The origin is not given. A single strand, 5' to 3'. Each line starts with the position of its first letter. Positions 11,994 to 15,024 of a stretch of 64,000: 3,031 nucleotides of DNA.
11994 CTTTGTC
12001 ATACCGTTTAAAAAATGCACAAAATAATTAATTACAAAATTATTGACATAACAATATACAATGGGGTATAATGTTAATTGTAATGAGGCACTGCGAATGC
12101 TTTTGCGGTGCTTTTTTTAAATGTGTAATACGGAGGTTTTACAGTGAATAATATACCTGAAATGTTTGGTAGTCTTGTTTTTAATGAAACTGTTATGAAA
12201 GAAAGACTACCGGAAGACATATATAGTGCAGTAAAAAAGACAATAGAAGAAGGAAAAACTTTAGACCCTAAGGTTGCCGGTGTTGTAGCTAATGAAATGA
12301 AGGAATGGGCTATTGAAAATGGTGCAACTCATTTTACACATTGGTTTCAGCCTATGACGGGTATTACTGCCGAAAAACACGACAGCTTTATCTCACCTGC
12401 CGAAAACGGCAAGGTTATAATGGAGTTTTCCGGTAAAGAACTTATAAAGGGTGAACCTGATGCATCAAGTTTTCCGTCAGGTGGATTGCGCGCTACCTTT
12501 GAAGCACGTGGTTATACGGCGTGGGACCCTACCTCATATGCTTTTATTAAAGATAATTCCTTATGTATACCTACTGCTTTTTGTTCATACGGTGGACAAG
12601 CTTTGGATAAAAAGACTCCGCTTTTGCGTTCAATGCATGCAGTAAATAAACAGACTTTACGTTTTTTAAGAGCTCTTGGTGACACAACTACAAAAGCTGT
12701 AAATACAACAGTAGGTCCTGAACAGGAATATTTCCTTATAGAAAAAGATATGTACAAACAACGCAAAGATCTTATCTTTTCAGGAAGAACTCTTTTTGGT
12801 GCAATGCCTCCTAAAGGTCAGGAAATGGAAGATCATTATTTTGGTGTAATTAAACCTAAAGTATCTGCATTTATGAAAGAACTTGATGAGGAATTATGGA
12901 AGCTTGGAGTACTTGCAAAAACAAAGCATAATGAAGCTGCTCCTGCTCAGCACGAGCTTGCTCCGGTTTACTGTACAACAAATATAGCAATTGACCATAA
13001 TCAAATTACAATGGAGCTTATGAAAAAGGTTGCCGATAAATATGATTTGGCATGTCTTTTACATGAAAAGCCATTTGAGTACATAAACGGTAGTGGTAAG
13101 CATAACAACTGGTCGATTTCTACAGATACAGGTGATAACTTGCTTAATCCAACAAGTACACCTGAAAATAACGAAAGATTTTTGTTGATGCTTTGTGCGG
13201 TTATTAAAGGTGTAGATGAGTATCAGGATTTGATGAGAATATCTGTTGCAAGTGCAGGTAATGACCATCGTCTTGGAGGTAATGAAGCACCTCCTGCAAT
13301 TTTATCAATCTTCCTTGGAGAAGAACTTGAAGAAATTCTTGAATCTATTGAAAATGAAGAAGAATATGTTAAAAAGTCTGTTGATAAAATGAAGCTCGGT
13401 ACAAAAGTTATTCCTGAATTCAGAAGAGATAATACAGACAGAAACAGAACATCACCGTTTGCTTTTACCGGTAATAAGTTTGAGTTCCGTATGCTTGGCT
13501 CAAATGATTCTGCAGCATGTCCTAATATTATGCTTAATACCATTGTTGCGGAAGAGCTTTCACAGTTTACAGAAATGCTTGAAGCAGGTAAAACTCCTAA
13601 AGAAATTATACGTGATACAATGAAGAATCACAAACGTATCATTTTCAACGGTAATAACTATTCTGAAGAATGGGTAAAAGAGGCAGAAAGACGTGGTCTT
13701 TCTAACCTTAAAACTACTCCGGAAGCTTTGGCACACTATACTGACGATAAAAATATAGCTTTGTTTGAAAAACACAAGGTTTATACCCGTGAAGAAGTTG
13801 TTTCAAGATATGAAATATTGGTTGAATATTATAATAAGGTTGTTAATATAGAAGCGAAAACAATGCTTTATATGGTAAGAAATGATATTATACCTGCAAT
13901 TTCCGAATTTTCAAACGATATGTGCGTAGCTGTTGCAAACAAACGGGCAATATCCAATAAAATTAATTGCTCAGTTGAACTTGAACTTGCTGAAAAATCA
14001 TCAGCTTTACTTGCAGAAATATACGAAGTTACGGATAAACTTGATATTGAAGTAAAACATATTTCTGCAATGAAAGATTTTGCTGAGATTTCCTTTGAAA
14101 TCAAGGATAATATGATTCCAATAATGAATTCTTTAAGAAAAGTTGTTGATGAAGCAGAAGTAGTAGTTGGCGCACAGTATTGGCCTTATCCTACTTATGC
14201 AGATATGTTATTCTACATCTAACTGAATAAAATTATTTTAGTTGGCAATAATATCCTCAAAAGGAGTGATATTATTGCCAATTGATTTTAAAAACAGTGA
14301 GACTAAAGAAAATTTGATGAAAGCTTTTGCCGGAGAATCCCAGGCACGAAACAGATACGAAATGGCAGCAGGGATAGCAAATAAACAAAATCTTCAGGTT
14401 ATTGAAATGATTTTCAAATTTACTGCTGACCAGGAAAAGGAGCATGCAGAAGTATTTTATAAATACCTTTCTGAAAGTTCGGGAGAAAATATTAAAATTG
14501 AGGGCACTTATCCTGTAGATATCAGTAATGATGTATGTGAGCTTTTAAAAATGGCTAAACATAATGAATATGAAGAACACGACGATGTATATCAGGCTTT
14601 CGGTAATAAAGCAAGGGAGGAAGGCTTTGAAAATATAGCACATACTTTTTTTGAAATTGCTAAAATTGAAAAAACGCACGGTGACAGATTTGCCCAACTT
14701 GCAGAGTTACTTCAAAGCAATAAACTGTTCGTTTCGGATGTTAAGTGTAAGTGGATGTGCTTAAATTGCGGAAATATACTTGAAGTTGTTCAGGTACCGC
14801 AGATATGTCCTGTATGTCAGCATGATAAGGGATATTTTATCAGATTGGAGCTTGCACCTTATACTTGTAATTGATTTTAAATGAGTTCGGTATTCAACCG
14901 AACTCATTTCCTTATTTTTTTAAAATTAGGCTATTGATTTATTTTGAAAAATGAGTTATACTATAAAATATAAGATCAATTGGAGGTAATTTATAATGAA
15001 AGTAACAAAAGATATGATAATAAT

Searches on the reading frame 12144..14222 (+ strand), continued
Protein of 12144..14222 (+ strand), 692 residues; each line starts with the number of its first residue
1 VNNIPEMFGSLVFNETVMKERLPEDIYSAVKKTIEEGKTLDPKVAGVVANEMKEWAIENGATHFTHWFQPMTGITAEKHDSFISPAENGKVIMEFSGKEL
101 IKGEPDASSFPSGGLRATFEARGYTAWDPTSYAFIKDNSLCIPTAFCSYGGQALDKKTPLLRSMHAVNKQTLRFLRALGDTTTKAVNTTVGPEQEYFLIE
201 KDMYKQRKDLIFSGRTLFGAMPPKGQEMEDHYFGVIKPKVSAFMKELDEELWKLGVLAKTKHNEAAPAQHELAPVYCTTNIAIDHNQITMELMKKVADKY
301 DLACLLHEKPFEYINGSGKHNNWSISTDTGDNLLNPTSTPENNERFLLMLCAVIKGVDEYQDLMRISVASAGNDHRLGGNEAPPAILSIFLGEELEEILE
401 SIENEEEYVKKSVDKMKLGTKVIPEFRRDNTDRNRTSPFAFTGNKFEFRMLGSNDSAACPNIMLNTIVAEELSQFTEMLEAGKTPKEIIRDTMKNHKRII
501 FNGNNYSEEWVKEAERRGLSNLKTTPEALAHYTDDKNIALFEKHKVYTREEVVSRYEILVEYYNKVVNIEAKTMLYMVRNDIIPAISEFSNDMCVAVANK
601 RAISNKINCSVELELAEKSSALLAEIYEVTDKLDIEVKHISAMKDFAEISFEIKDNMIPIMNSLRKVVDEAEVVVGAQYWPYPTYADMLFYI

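Call 55: find_encoding_contigs(protein=P0016, flank=1500, max_places=2)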
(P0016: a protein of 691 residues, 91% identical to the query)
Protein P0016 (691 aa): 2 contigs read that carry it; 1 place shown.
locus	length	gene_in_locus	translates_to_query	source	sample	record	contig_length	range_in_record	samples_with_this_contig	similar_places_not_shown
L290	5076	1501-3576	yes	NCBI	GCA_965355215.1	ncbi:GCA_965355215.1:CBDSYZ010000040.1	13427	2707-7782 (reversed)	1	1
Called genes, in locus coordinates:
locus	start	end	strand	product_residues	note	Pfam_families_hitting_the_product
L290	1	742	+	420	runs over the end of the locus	PF01018:GTP1_OBG, PF01926:MMR_HSR1, PF02421:FeoB_N, PF09269:DUF1967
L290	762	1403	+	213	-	PF06971:Put_DNA-bind_N, PF02629:CoA_binding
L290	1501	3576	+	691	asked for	PF12437:GSIII_N, PF00120:Gln-synt_C, PF18318:Gln-synt_C-ter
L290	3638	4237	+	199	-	PF02915:Rubrerythrin, PF21349:RUBY_RBDX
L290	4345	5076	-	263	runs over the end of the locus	PF08812:YtxC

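Call 61: search_protein_families(library=pfam, proteins=[L027:1719-2303:-, L020:1555-2148:-, L007:1664-2230:-, L071:1383-1952:-], max_evalue=0.01)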
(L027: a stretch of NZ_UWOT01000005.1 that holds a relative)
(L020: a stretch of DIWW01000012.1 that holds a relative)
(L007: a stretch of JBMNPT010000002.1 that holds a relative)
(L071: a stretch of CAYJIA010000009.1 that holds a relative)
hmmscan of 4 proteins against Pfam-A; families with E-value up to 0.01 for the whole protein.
L027:1719-2303:- (195 aa): 2 families
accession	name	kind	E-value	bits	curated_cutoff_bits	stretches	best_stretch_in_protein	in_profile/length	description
PF03861.19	ANTAR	-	6.4e-18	64.7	27.3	1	138-190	2-54/54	ANTAR domain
PF00072.30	Response_reg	-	4.4e-09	36.9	30.2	1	11-120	2-111/111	Response regulator receiver domain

L020:1555-2148:- (198 aa): 2 families
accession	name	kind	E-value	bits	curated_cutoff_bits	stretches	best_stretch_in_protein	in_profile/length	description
PF03861.19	ANTAR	-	1e-14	54.5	27.3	1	138-190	2-54/54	ANTAR domain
PF00072.30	Response_reg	-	4.5e-05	24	30.2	1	10-112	1-103/111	Response regulator receiver domain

L007:1664-2230:- (189 aa): 1 family
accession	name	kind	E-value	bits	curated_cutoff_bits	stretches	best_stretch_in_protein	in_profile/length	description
PF03861.19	ANTAR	-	8.1e-15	54.8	27.3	1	132-184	2-54/54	ANTAR domain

L071:1383-1952:- (190 aa): 2 families
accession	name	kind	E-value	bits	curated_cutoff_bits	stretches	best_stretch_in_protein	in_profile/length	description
PF03861.19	ANTAR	-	4.8e-16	58.7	27.3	1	133-185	2-54/54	ANTAR domain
PF00072.30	Response_reg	-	2.6e-06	28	30.2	1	7-113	3-109/111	Response regulator receiver domain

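Call 62: search_protein_families(library=ncbifam, proteins=[L027:1719-2303:-, L020:1555-2148:-], max_evalue=0.01)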
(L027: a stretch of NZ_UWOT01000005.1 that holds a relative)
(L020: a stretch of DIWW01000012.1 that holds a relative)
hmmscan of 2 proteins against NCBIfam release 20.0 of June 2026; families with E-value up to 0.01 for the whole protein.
L027:1719-2303:- (195 aa): 9 families
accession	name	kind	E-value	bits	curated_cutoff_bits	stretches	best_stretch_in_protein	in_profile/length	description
NF010684.1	PRK14084.1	equivalog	2.8e-06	27.2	375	1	28-136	22-130/254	response regulator transcription factor LytR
NF047654.1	DiguCycDgcRLepto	equivalog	1.3e-05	24.3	500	1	10-113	5-110/295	diguanylate cyclase DgcR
NF008378.0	PRK11173.1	equivalog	0.00035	20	334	1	10-138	6-134/238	two-component system response regulator ArcA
NF008034.0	PRK10766.1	equivalog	0.00057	19.4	275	1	11-94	6-89/231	two-component system response regulator TorR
NF041367.1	CheY_Halo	equivalog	0.0013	19.1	200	1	11-120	2-111/114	chemotaxis protein CheY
NF007005.1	PRK09468.1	equivalog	0.0013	18.2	331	1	10-120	6-116/237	osmolarity response regulator transcription factor OmpR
NF011896.0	PRK15369.1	equivalog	0.0045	16.6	242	1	27-180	24-170/211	two component system response regulator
NF052596.1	RR_EAL_PvrR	equivalog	0.0048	15.6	580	1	9-129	5-131/398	response regulator cyclic di-GMP phosphodiesterase PvrR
NF040689.1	MtrAB_MtrA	equivalog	0.009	15.4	300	1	21-121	12-111/219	MtrAB system response regulator MtrA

L020:1555-2148:- (198 aa): 5 families
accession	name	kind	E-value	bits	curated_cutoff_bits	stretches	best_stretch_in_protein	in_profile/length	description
NF010684.1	PRK14084.1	equivalog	0.00013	21.8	375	1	10-127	3-120/254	response regulator transcription factor LytR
TIGR02154.1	PhoB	equivalog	0.00024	20.5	296.2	1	8-158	3-149/226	phosphate regulon transcriptional regulator PhoB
NF007928.2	PRK10643.1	equivalog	0.00028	20.6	330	1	11-158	4-144/216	two-component system response regulator PmrA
TIGR02956.1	TMAO_torS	equivalog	0.00034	18.8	676.5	1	7-73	701-766/967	TMAO reductase system sensor histidine kinase/response regulator TorS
NF007005.1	PRK09468.1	equivalog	0.002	17.6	331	1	8-112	4-108/237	osmolarity response regulator transcription factor OmpR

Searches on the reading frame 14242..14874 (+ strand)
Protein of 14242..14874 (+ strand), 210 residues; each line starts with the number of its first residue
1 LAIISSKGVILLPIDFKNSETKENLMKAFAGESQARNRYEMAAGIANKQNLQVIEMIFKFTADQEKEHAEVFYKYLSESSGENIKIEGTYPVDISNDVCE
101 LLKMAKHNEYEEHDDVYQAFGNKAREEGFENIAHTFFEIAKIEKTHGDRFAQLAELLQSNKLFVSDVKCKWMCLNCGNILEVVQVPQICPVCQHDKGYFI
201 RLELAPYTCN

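Call 5: search_protein_families(library=pfam, proteins=[window:14242-14874:+])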
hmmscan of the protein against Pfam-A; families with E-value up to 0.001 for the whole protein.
window:14242-14874:+ (210 aa): 5 families
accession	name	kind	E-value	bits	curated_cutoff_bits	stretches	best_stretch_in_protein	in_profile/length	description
PF02915.23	Rubrerythrin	-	8.3e-22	78.5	22.8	1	23-153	1-136/137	Rubrerythrin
PF21349.2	RUBY_RBDX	-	1.5e-09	37.6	26.5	1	171-199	1-29/30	Rubrerythrin, rubredoxin-like domain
PF00210.30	Ferritin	-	0.0002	21.7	24.5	0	23-117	2-100/142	Ferritin-like domain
PF23458.2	DUF7130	-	0.00034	20.9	35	1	166-197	49-81/89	Domain of unknown function (DUF7130)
PF01155.25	HypA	-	0.00065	20.1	28.9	1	117-196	11-96/112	Hydrogenase/urease nickel incorporation, metallochaperone, hypA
